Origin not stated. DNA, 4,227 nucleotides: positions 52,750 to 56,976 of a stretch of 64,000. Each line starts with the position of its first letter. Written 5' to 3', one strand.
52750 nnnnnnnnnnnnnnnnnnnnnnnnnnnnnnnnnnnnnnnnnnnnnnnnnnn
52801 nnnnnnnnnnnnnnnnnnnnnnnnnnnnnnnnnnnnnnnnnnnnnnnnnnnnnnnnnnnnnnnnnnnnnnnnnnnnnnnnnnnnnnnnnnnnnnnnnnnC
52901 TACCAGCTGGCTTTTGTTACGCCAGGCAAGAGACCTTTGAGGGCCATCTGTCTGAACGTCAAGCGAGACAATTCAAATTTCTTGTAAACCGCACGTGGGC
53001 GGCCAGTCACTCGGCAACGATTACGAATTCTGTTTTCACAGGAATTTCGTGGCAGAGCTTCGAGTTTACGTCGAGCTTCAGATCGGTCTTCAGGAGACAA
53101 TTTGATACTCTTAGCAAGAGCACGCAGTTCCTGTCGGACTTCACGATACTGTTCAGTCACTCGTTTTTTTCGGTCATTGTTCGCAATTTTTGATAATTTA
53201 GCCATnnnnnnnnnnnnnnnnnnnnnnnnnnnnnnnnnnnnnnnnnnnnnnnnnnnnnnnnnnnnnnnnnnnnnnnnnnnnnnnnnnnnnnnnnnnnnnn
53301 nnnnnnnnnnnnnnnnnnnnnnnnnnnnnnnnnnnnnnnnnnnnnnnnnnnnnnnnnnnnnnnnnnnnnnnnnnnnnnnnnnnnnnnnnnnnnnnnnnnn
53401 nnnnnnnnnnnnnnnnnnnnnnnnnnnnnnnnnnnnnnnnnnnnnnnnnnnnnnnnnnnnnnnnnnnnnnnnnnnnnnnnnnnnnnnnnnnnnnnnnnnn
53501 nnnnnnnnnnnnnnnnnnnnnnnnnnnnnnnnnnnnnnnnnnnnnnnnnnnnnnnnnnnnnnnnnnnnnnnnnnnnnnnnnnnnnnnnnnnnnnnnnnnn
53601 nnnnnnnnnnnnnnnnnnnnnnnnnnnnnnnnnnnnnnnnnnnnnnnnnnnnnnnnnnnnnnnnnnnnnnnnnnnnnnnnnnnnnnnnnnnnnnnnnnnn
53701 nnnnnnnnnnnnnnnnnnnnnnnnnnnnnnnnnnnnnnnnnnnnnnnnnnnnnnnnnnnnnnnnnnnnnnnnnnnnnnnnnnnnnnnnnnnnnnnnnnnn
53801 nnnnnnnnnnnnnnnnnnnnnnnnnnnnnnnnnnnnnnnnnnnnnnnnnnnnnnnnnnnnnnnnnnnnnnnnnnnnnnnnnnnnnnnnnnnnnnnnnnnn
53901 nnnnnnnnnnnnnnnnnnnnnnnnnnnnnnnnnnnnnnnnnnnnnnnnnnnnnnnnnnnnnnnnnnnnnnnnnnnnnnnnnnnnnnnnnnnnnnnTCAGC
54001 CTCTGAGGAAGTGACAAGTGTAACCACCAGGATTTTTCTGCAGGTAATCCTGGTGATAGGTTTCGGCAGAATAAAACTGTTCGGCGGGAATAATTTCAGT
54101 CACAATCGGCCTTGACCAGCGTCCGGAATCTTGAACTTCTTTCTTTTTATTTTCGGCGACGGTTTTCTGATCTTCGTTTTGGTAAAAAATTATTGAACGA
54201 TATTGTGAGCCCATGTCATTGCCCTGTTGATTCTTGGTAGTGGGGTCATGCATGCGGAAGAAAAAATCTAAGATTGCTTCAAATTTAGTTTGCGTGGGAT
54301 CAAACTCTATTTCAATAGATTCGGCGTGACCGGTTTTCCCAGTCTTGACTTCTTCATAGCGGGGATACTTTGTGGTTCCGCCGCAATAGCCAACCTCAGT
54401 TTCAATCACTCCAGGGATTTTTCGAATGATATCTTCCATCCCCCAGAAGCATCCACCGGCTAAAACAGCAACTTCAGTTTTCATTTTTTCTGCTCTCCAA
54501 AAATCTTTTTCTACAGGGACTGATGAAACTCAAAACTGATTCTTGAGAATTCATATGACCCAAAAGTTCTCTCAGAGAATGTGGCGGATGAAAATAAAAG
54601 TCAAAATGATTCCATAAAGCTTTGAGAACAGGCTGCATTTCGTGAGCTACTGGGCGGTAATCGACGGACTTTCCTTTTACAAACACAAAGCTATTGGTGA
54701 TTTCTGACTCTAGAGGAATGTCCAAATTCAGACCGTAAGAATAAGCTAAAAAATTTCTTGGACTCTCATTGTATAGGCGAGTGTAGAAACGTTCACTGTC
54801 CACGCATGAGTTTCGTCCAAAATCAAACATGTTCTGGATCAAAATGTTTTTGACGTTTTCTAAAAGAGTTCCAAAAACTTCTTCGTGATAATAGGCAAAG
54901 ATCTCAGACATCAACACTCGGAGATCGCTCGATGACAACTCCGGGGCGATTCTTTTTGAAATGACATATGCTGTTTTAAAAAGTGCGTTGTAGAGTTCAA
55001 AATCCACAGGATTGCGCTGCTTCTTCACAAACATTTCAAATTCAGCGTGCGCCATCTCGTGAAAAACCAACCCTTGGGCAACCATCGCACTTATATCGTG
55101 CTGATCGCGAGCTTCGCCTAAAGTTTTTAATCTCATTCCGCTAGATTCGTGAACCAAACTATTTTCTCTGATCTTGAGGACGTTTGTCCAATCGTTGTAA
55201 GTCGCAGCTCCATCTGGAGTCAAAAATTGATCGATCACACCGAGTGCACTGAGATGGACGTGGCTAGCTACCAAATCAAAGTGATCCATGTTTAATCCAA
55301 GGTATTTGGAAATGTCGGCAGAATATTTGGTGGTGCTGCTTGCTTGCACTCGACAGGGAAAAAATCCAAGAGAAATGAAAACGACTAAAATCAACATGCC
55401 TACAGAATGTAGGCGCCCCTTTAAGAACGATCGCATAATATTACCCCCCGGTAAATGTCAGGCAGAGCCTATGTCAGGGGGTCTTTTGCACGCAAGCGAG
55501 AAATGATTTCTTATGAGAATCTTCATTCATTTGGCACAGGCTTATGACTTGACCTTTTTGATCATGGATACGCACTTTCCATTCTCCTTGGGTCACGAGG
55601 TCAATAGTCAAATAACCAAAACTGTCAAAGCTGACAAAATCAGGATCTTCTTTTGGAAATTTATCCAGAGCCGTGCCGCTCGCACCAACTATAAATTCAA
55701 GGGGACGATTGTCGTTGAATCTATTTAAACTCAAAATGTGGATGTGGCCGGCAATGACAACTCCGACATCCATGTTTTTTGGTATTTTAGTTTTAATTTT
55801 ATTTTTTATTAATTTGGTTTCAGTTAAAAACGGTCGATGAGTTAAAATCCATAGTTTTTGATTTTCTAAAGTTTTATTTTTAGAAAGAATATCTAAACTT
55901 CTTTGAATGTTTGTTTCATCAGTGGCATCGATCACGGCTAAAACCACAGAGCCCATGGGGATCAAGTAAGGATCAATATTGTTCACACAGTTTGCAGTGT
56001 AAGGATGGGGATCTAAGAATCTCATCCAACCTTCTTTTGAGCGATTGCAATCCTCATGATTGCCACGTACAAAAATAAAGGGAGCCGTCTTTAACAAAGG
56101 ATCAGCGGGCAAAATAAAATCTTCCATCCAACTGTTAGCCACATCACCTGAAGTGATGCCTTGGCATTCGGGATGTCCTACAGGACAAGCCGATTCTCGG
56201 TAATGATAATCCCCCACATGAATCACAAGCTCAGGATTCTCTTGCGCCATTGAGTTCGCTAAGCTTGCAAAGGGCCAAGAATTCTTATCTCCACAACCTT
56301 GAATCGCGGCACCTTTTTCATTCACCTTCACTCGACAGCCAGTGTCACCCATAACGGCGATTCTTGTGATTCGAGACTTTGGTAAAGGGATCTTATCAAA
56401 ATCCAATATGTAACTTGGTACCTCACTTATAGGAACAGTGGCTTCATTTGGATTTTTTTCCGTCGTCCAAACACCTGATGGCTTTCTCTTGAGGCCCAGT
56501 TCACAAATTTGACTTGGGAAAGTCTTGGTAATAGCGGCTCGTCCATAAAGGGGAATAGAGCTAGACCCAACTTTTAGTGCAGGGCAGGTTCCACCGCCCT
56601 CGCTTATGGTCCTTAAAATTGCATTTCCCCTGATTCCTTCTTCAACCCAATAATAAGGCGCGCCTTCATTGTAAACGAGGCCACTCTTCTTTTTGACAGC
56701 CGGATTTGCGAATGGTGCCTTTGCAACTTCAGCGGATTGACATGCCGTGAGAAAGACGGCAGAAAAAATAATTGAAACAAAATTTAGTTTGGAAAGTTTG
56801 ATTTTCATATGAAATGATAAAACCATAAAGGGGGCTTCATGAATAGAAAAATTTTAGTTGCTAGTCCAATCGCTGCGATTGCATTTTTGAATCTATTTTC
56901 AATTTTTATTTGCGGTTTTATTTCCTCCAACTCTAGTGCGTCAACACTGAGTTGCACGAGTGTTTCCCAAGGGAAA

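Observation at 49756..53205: Probable zinc-sparing (Zur-type) island: ZIP transporter, L28, RGG-extended S18, Cys-poor L33, PyrC-like paralogue and stand-alone S14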

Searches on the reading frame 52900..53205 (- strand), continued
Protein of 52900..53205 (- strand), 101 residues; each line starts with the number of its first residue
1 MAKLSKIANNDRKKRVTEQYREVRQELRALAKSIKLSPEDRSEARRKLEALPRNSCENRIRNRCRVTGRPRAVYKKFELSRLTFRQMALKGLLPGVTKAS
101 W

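Call 54: find_encoding_contigs(protein=P0128, flank=4000, max_places=2)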
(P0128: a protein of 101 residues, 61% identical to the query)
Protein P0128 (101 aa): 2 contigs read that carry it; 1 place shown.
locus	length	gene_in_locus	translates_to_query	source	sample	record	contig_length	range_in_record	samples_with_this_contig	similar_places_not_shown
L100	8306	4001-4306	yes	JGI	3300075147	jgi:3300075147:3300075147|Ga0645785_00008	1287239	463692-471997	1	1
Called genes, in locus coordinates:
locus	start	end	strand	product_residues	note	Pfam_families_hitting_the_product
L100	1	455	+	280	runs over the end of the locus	PF00181:Ribosomal_L2_N, PF03947:Ribosomal_L2_C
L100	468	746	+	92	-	PF00203:Ribosomal_S19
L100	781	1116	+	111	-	PF00237:Ribosomal_L22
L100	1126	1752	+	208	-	PF07650:KH_2, PF00189:Ribosomal_S3_C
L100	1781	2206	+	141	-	PF00252:Ribosomal_L16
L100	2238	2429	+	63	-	PF00831:Ribosomal_L29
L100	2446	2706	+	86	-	PF00366:Ribosomal_S17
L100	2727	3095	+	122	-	PF00238:Ribosomal_L14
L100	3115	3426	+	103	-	PF00467:KOW, PF17136:ribosomal_L24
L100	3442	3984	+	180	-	PF00281:Ribosomal_L5, PF00673:Ribosomal_L5_C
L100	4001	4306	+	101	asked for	PF00253:Ribosomal_S14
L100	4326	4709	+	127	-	PF00410:Ribosomal_S8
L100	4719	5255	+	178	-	PF00347:Ribosomal_L6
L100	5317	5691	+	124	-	PF00861:Ribosomal_L18p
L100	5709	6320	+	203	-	PF00333:Ribosomal_S5, PF03719:Ribosomal_S5_C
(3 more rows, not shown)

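Call 72: find_encoding_contigs(protein=P0125, flank=6000, max_places=3)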
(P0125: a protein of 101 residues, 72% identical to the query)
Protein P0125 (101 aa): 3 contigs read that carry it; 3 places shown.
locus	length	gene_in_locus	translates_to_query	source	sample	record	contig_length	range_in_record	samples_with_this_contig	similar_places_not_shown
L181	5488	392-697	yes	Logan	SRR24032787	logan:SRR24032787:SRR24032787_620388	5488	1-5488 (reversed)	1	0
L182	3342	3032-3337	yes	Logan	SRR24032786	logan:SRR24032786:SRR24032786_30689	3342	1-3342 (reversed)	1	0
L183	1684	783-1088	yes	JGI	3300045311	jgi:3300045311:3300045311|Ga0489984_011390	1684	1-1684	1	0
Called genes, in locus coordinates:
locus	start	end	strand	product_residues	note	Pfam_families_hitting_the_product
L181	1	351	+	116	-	?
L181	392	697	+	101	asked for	PF00253:Ribosomal_S14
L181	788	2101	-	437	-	PF01979:Amidohydro_1, PF12890:DHOase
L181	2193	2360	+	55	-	PF00471:Ribosomal_L33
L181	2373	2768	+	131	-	PF01084:Ribosomal_S18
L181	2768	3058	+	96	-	PF00830:Ribosomal_L28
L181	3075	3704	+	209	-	PF02535:Zip (faint)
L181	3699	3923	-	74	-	-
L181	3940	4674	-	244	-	-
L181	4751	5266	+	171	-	-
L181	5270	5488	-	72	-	?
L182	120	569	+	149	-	PF04205:FMN_bind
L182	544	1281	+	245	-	PF02424:ApbE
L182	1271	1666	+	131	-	-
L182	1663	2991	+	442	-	PF00149:Metallophos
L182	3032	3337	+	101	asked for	PF00253:Ribosomal_S14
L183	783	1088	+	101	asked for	PF00253:Ribosomal_S14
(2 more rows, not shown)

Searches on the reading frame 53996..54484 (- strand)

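Call 56: search_protein_families(library=pfam, proteins=[window:53996-54484:-], max_evalue=0.001)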
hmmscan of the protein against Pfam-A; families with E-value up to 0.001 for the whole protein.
window:53996-54484:- (162 aa): 1 family
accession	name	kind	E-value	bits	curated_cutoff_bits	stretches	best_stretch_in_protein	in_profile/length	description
PF01625.27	PMSR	-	3.1e-67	226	23.7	1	6-156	2-152/153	Peptide methionine sulfoxide reductase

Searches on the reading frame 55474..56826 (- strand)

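Call 56: search_protein_families(library=pfam, proteins=[window:55474-56826:-], max_evalue=0.001)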
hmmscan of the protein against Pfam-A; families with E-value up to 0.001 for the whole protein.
window:55474-56826:- (450 aa): 2 families
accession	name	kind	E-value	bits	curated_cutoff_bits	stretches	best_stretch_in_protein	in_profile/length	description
PF00149.33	Metallophos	-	1.3e-15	58.8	21.5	1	155-364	2-190/191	Calcineurin-like phosphoesterase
PF12850.12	Metallophos_2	-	5e-05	23.8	27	0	187-369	17-123/154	Calcineurin-like phosphoesterase superfamily domain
